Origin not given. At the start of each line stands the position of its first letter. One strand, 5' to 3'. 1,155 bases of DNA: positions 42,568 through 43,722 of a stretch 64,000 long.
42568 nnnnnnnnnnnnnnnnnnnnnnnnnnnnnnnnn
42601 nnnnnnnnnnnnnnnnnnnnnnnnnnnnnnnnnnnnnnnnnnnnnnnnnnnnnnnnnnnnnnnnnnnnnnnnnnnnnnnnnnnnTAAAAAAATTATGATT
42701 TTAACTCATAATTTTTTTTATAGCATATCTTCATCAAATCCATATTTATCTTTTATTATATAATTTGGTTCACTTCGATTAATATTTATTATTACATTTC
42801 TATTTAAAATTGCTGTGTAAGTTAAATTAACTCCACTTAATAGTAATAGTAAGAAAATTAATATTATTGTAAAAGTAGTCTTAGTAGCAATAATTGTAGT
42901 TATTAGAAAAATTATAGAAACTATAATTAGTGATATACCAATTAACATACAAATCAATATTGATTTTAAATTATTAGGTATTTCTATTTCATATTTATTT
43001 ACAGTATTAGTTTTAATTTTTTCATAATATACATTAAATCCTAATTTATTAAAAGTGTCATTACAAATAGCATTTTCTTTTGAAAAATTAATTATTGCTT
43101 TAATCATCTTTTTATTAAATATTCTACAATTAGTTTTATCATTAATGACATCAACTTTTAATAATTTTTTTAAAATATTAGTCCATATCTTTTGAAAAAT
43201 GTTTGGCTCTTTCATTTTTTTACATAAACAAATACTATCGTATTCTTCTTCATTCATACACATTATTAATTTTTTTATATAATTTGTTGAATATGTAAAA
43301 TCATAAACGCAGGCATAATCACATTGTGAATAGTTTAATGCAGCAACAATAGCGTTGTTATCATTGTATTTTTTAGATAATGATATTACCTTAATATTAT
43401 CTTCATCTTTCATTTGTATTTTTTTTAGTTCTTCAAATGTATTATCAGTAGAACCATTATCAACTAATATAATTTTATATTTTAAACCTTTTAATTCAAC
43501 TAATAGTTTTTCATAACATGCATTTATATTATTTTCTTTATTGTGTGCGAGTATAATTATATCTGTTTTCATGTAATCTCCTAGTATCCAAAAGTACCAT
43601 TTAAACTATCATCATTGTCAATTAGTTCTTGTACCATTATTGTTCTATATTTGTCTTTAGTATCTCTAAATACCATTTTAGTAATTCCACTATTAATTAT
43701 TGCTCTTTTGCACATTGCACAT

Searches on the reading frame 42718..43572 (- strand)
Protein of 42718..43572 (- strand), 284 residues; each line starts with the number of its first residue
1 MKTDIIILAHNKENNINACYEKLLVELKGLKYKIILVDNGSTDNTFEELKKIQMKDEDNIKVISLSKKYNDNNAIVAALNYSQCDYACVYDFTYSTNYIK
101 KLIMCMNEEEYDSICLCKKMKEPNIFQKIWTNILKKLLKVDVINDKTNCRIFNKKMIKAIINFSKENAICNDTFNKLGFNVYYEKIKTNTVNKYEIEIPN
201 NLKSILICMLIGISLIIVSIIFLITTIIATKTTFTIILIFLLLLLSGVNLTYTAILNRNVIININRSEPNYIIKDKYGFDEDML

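Call 15: search_protein_families(library=pfam, proteins=[window:42718-43572:-])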
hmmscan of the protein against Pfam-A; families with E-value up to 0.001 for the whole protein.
window:42718-43572:- (284 aa): 1 family
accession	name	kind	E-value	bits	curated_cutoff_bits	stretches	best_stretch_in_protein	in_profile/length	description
PF00535.33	Glycos_transf_2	-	4.4e-17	63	23.3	1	5-153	2-155/168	Glycosyl transferase family 2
